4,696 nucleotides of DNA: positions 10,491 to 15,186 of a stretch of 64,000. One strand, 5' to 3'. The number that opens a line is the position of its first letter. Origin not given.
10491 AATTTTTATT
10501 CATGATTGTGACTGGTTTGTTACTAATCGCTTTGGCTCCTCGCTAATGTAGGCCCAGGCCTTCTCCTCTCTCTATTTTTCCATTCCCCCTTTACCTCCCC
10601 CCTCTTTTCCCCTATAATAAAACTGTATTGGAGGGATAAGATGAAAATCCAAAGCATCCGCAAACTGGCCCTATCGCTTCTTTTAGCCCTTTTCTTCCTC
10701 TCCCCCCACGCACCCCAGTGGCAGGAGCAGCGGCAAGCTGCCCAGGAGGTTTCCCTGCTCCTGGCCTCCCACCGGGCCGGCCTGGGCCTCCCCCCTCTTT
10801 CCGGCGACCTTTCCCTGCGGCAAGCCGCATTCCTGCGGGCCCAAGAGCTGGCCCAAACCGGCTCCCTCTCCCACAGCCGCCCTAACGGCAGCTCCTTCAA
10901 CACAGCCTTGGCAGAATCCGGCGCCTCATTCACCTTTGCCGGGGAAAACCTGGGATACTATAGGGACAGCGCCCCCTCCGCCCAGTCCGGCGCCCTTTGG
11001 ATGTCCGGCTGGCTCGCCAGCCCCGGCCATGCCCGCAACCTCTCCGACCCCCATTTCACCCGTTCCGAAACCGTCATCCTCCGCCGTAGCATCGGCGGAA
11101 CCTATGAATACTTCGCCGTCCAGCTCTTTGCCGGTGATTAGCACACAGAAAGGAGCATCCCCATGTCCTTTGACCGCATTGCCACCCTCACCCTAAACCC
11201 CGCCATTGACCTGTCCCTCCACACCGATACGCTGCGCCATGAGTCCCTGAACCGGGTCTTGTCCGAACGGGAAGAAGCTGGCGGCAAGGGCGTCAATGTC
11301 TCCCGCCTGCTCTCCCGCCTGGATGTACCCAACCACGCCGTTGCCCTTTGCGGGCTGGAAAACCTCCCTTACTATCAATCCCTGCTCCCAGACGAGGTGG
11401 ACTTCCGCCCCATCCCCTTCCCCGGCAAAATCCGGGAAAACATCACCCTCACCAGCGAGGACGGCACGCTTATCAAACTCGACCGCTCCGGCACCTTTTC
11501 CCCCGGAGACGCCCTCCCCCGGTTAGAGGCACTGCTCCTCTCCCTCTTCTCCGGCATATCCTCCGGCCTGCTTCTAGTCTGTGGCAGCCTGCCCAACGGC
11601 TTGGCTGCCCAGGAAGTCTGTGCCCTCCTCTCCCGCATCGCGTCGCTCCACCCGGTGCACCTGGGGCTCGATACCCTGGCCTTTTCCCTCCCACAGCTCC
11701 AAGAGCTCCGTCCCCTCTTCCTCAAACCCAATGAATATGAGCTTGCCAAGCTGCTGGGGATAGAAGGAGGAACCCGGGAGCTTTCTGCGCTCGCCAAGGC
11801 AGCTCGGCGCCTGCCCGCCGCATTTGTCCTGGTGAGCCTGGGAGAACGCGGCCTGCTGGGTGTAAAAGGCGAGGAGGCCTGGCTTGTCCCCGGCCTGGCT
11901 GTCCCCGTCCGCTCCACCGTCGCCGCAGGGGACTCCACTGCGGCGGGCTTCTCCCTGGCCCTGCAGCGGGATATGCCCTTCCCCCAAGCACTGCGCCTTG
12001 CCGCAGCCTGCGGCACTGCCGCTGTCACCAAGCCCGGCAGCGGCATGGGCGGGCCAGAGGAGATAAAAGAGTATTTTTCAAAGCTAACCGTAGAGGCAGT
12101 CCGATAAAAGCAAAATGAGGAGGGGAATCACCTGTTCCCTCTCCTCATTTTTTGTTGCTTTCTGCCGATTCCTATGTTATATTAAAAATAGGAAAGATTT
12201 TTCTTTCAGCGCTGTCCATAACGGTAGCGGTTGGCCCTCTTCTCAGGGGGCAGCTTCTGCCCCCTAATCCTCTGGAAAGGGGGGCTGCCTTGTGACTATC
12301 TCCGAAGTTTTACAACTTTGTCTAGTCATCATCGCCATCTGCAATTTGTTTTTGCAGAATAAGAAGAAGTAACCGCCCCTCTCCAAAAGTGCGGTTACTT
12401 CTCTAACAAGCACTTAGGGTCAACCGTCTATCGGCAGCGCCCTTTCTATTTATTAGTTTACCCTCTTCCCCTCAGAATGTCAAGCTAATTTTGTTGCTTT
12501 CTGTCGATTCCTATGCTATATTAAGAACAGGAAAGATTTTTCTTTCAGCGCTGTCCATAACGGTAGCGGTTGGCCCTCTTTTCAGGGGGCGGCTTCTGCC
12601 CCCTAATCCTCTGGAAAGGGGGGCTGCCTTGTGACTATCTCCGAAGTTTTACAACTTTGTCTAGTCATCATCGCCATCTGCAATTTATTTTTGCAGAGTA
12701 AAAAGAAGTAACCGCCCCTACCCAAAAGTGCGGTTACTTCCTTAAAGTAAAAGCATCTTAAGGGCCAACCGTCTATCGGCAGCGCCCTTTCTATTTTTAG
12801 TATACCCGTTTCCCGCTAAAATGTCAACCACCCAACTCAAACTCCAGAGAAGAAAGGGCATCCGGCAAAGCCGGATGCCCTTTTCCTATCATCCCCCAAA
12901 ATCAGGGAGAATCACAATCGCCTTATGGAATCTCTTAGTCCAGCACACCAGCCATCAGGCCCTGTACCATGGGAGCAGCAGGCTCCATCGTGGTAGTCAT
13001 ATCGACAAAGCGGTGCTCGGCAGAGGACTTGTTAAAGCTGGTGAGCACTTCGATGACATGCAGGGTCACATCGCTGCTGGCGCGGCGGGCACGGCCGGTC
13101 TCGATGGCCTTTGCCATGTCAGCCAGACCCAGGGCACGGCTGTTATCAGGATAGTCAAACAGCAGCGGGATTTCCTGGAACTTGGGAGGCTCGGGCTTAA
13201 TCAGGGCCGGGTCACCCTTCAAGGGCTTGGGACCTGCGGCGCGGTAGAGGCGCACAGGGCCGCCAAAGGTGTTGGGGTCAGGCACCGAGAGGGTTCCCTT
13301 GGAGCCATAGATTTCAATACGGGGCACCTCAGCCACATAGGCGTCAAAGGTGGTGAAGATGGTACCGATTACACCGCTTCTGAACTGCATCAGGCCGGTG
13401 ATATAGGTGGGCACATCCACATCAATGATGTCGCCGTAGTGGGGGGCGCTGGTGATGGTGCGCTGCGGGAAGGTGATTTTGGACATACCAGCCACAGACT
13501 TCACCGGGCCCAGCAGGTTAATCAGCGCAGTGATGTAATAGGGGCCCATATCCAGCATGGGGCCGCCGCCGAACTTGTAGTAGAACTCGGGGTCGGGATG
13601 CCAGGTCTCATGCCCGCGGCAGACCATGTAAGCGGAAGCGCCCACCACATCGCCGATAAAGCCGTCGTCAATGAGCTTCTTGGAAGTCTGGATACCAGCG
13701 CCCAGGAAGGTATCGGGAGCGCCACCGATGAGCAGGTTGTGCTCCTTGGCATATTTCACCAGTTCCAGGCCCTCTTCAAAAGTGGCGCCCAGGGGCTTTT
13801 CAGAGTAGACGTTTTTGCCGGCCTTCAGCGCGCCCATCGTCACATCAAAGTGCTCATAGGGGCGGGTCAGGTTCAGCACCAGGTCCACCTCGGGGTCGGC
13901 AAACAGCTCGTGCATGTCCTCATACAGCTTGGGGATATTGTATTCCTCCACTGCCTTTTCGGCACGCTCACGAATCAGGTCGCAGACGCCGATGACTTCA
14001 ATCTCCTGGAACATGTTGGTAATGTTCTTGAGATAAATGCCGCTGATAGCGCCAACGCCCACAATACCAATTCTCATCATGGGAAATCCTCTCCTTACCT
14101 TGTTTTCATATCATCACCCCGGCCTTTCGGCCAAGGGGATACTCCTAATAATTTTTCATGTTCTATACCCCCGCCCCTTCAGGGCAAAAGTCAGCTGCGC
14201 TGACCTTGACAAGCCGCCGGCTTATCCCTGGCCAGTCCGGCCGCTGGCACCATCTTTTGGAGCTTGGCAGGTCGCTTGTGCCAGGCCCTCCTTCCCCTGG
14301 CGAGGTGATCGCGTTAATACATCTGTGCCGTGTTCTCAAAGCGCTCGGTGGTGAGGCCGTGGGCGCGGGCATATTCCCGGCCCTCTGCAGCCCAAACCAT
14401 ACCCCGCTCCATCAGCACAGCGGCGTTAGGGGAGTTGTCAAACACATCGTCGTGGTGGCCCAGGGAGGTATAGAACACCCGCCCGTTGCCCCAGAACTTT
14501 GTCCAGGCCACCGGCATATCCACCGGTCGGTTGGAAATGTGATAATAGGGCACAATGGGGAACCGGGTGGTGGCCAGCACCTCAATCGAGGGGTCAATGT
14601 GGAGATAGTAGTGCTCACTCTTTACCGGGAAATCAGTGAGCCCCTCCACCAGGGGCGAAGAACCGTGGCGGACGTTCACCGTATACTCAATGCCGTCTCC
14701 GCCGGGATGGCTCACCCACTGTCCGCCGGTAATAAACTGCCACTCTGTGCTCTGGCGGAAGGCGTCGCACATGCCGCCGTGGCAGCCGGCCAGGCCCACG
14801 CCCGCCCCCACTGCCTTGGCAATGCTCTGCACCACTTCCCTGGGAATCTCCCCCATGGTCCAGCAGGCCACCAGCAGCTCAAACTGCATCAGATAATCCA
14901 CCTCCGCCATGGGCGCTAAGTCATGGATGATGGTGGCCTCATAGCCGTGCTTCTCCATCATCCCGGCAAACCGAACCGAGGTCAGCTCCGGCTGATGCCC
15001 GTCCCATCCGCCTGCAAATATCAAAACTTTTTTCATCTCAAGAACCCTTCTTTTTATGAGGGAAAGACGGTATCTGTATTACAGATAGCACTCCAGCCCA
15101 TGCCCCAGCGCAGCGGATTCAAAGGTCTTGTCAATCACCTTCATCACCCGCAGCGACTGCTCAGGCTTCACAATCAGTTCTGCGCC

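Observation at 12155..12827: Family B: tandem pair of type I toxin-like loci encoding a 26-aa hydrophobic KKK-tailed peptide with a G-run/C-run/G-run SD switch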

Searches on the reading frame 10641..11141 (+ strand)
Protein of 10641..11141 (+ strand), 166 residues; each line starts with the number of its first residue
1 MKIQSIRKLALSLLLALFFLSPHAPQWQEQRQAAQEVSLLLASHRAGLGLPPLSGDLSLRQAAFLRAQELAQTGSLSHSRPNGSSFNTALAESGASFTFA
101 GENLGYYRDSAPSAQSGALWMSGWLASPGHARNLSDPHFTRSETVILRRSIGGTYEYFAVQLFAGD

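Call 48: search_protein_families(library=pfam, proteins=[window:10641-11141:+])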
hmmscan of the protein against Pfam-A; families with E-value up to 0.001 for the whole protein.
window:10641-11141:+ (166 aa): 1 family
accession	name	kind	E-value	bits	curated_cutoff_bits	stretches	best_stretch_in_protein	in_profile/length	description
PF00188.32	CAP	-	1.1e-09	39.6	21.1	1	43-141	6-97/117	Cysteine-rich secretory protein family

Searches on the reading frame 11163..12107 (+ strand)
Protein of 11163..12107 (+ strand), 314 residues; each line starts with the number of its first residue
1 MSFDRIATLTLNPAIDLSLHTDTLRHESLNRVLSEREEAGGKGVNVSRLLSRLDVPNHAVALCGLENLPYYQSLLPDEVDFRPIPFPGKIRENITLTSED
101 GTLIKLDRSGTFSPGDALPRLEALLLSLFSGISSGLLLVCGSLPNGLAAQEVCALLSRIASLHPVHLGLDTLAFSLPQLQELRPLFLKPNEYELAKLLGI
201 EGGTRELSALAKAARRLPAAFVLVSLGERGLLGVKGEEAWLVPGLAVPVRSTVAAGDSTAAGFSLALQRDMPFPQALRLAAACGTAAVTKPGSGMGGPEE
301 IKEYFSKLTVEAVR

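Call 47: find_encoding_contigs(protein=window:11163-12107:+, flank=4000, max_places=8)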
Protein window:11163-12107:+ (314 aa): 9 contigs read that carry it; 2 places shown.
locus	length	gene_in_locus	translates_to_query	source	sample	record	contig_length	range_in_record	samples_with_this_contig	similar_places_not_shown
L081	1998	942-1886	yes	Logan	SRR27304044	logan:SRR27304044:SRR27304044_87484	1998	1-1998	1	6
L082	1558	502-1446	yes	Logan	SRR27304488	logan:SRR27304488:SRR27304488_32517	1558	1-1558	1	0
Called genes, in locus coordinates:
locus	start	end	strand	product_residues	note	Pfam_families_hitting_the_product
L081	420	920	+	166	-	PF00188:CAP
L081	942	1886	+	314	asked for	PF00294:PfkB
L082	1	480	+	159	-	?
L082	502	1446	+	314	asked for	PF00294:PfkB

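Call 48: search_protein_families(library=pfam, proteins=[window:11163-12107:+])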
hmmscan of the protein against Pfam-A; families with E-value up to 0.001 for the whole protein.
window:11163-12107:+ (314 aa): 1 family
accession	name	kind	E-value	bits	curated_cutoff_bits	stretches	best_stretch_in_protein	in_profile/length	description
PF00294.29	PfkB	-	2.3e-28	99.8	25.8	1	15-294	12-296/302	pfkB family carbohydrate kinase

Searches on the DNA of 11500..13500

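Call 4: search_rna_families(source=window, start=11500, end=13500, threshold=evalue, max_evalue=10, show_alignments=3)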
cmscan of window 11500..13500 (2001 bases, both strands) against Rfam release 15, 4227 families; matches with E-value up to 10: 17.
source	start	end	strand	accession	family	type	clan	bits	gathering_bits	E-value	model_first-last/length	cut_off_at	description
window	12692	12803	-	RF00242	ctRNA_pT181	Gene; antisense;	-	31.3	56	0.089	1-94/94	no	ctRNA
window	12353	12459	-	RF00242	ctRNA_pT181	Gene; antisense;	-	22.3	56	6.8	1-94/94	no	ctRNA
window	12357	12406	-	RF04343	Plastid-psbA-2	Cis-reg;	CL00153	21.6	55.8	0.53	1-60/60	no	Plastid-psbA-2 3UTR RNA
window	11977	12021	-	RF03006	M23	Gene; sRNA;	-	20.5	41.2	0.76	1-53/53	no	M23 RNA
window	12109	12159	+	RF00203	snoR160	Gene; snRNA; snoRNA; CD-box;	-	19.6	42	10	1-80/80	no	Small nucleolar RNA R160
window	12279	12337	-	RF01277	snoU54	Gene; snRNA; snoRNA; CD-box;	CL00008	19.4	35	0.86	1-67/67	no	Small nucleolar RNA U54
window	12618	12676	-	RF01277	snoU54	Gene; snRNA; snoRNA; CD-box;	CL00008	19.4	35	0.86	1-67/67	no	Small nucleolar RNA U54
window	13205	13302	+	RF02139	HOXA11-AS1_3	Gene; lncRNA;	-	19.3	50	2.4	1-98/98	no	HOXA11 antisense RNA 1 conserved region 3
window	11989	12059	+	RF04247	bZIP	Gene; sRNA;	-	18.8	41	3.6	1-72/72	no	bZIP non canonical Hac1/Xbp1 intron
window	12058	12150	-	RF02892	SR6_antitoxin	Gene; antisense;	-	18.2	55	6.5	1-104/104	no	Bacillus SR6 antitoxin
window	12105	12163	-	RF02006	mir-1253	Gene; miRNA;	-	16.6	103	8.5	1-94/94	no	mir-1253 microRNA precursor family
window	12112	12151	+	RF04102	MIR6457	Gene; miRNA;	-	16.4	140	6.7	1-177/177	no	MIR6457 microRNA precursor family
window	12293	12337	-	RF00610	SNORD110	Gene; snRNA; snoRNA; CD-box;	CL00076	16.4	64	8.1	1-71/71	no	Small nucleolar RNA SNORD110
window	12632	12676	-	RF00610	SNORD110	Gene; snRNA; snoRNA; CD-box;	CL00076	16.4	64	8.1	1-71/71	no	Small nucleolar RNA SNORD110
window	13346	13379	-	RF01652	ceN70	Gene; snRNA; snoRNA; CD-box;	-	15.4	65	7.6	1-71/71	no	Caenorhabditis snoRNA ceN70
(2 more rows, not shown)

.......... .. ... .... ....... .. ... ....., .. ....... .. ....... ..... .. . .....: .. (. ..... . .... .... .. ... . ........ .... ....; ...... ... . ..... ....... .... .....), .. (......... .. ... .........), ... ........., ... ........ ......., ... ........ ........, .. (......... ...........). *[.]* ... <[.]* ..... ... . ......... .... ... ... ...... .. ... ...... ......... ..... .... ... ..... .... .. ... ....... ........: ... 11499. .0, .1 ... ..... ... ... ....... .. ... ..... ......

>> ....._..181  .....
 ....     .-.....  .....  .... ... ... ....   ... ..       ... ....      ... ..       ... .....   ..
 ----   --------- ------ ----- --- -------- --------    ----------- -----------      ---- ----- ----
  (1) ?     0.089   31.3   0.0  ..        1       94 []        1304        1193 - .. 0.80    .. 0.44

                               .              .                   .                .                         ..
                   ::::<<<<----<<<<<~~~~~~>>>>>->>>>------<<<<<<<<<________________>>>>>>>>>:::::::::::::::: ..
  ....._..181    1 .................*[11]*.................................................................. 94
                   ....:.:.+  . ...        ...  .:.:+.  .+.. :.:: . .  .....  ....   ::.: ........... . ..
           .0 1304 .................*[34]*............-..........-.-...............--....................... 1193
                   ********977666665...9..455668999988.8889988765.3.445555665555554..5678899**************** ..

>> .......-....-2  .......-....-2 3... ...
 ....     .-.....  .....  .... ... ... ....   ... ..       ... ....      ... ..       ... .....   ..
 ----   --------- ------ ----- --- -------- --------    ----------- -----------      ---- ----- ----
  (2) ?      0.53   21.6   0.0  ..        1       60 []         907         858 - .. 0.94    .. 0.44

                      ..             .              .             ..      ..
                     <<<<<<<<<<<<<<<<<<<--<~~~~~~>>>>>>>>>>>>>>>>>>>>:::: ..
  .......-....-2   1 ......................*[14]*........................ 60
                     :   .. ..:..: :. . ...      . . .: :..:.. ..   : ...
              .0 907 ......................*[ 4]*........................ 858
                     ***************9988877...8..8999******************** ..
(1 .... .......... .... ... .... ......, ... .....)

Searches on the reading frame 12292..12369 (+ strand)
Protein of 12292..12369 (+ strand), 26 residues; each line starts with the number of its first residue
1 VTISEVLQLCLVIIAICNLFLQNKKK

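Call 3: search_protein_families(library=pfam, proteins=[window:12292-12369:+], max_evalue=10)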
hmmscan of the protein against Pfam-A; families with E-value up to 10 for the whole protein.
seq(26 aa): 1 family
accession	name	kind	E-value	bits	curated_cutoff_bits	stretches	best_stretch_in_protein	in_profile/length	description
PF16935.10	Hol_Tox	-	0.89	9.9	23.3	0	1-26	1-34/34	Putative Holin-like Toxin (Hol-Tox)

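Call 18: find_related_loci(query=A2, collection=genome_contigs, flank=2500)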
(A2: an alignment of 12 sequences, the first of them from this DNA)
Query A2 (26 aa) in genome_contigs; peptide patterns used: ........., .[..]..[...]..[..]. (x = any residue, [..] = any of these).
212 stretches matched a pattern; 164 encode a relative of the query (tblastn E <= 1e-3); the best 80 are kept; 80 distinct loci.
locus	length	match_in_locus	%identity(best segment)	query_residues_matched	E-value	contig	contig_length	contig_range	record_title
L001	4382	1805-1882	81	1-26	3e-10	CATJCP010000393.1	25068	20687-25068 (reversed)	MAG: uncultured Oscillospiraceae bacterium isolate iMGMC-155_1678881731 genome assembly, contig: MegahitA5_18975, whole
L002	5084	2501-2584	79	1-26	3e-10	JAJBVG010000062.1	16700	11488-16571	MAG: Clostridiales bacterium isolate U_127109 U_127109=NODE_426_length_16700_cov_39.261880, whole genome shotgun sequenc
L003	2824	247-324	81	1-26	4e-10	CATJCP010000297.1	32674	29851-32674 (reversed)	MAG: uncultured Oscillospiraceae bacterium isolate iMGMC-155_1678881731 genome assembly, contig: MegahitA5_11382, whole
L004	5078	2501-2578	81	1-26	4e-10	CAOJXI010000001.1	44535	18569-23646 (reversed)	MAG TPA_asm: uncultured Clostridia bacterium isolate SRR15730533_bin.107_metawrap_v1.3_MAG genome assembly, contig: NODE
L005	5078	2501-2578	73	1-26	9e-10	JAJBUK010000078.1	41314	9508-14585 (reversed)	MAG: Clostridiales bacterium isolate U_126972 U_126972=NODE_43_length_41314_cov_21.188832, whole genome shotgun sequence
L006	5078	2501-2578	73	1-26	1e-9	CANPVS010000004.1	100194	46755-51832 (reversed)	MAG: uncultured Oscillospiraceae bacterium isolate Lapin-001__bin25 genome assembly, contig: Lapin-001__NODE_295_length_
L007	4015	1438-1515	81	1-26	2e-9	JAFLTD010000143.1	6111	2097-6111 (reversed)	MAG: Lachnospiraceae bacterium isolate HAN044 Seq143, whole genome shotgun sequence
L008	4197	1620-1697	77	1-26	2e-9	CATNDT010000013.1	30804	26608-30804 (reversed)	MAG TPA_asm: uncultured Oscillibacter sp. isolate MGG18533_1680015498 genome assembly, contig: ERR675667_502, whole geno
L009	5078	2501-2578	81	1-26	2e-9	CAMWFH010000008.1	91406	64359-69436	MAG TPA_asm: uncultured Clostridia bacterium isolate SRR13528209_bin.2_metawrap_v1.3_MAG genome assembly, contig: NODE.2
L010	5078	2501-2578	77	1-26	3e-9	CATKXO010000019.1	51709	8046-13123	MAG TPA_asm: uncultured bacterium isolate MGG00923_1680015442 genome assembly, contig: ERR1562580_87, whole genome shotg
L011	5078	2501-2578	77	1-26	3e-9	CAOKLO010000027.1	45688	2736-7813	MAG TPA_asm: uncultured bacterium isolate SRR15604596_bin.20_metawrap_v1.3_MAG genome assembly, contig: NODE.1235_length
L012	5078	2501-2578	77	1-26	3e-9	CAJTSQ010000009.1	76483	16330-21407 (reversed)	MAG TPA_asm: uncultured Oscillospiraceae bacterium isolate MGBC105408 genome assembly, contig: MGBC105408.9, whole genom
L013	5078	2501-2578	77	1-26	2e-9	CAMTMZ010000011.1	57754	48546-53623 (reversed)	MAG TPA_asm: uncultured Firmicutes bacterium isolate SRR12464007_bin.3_metawrap_v1.3_MAG genome assembly, contig: NODE.1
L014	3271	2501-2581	78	1-26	3e-9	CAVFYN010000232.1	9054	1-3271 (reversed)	Bacteroidaceae bacterium isolate H07645-L1_cleanbin_000030 genome assembly, contig: Spades_H07645-L1_contig_4416, whole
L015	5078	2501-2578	77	1-26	2e-9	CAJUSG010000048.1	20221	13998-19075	MAG TPA_asm: uncultured Oscillospiraceae bacterium isolate MGBC163672 genome assembly, contig: MGBC163672.48, whole geno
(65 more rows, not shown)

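Call 19: search_protein_families(library=pfam, alignment_id=A2, max_evalue=10)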
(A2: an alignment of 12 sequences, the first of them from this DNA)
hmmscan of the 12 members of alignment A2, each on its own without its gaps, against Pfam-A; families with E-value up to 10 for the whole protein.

A. member 1, seq(26 aa): 1 family
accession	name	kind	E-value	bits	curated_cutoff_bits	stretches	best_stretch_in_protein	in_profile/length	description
PF16935.10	Hol_Tox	-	0.89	9.9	23.3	0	1-26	1-34/34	Putative Holin-like Toxin (Hol-Tox)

B. families by the number of members that match (of 12 scanned): 3 families
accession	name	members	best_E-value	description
PF18169.6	SLATT_6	9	0.003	SMODS and SLOG-associating 2TM effector domain 6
PF02529.20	PetG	2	0.0071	Cytochrome B6-F complex subunit 5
PF16935.10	Hol_Tox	2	0.25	Putative Holin-like Toxin (Hol-Tox)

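Call 20: search_protein_families(library=ncbifam, alignment_id=A2, max_evalue=10)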
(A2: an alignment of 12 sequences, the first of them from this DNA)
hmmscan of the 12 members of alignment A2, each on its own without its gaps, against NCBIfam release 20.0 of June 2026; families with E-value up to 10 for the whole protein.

A. member 1, seq(26 aa): 0 families

B. families by the number of members that match (of 12 scanned): 2 families
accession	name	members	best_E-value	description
NF033630.1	SLATT_6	8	0.0023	SLATT domain-containing protein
NF001907.1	PRK00665.1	2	0.0089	cytochrome b6-f complex subunit V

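Call 70: find_related_loci(query=A2, collection=viral_contigs, flank=3000)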
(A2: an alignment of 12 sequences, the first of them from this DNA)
Query A2 (26 aa) in viral_contigs; peptide patterns used: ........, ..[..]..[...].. (x = any residue, [..] = any of these).
89 stretches matched a pattern; 19 encode a relative of the query (tblastn E <= 1e-3); 19 distinct loci.
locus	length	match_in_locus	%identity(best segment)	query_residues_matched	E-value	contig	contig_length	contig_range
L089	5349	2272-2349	77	1-26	3e-10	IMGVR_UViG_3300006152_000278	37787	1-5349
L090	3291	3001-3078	77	1-26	3e-10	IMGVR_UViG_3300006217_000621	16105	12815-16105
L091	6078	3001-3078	77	1-26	3e-10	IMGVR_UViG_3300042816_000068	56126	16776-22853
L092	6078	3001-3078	77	1-26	3e-10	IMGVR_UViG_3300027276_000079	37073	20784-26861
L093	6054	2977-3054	77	1-26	6e-10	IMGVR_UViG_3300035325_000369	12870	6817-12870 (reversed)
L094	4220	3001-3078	77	1-26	6e-10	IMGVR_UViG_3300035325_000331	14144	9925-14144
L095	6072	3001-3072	75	1-24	2e-9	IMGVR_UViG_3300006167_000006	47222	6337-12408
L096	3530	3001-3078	77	1-26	4e-9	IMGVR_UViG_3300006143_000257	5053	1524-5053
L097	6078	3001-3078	77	1-26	4e-9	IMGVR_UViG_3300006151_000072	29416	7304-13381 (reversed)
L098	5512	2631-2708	77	1-26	4e-9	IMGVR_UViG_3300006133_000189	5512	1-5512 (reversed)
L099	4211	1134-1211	77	1-26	4e-9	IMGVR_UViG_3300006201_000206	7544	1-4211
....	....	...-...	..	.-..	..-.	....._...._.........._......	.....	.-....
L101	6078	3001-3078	73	1-26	9e-9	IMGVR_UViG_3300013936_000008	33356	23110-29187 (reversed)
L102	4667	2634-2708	76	1-25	2e-8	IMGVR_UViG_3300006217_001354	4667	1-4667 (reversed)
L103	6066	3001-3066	77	1-22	3e-8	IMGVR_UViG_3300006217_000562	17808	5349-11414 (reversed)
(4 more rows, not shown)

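Call 77: search_protein_families(library=phrogs, alignment_id=A2, max_evalue=1)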
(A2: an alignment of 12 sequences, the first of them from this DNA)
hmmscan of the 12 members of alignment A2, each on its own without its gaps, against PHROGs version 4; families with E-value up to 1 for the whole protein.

A. member 1, seq(26 aa): 0 families

B. families by the number of members that match (of 12 scanned): 3 families
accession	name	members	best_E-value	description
phrog_26740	-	1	0.059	-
phrog_23029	-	1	0.14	-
phrog_24998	-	1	0.17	-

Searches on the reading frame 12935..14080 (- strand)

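Call 48: search_protein_families(library=pfam, proteins=[window:12935-14080:-])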
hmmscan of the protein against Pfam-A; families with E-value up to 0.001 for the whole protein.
window:12935-14080:- (381 aa): 4 families
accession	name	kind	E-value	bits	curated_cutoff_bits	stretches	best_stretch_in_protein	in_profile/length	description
PF01408.29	GFO_IDH_MocA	-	7.7e-25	88.4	24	1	2-117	1-115/120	Oxidoreductase family, NAD-binding Rossmann fold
PF22725.1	GFO_IDH_MocA_C3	-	6.7e-23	81.5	27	1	131-264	2-123/124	GFO/IDH/MocA C-terminal domain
PF02894.22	GFO_IDH_MocA_C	-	7e-09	36.2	22.9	1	134-357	1-214/218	Oxidoreductase family, C-terminal alpha/beta domain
PF03447.22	NAD_binding_3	-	8.8e-05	23.6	24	1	8-114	1-109/116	Homoserine dehydrogenase, NAD binding domain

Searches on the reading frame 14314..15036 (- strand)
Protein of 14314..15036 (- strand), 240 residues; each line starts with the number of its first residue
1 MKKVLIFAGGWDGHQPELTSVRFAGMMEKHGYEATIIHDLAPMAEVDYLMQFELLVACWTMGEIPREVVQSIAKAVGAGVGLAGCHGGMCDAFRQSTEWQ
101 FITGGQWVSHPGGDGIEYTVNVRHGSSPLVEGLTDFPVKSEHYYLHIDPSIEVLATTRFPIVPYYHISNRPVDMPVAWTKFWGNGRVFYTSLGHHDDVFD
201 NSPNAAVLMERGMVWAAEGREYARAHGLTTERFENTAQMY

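Call 48: search_protein_families(library=pfam, proteins=[window:14314-15036:-])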
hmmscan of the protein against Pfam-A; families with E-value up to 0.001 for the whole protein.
window:14314-15036:- (240 aa): 1 family
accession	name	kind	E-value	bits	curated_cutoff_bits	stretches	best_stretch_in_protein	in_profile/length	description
PF06283.17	ThuA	-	7e-44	151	33.4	1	3-216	1-209/209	Trehalose utilisation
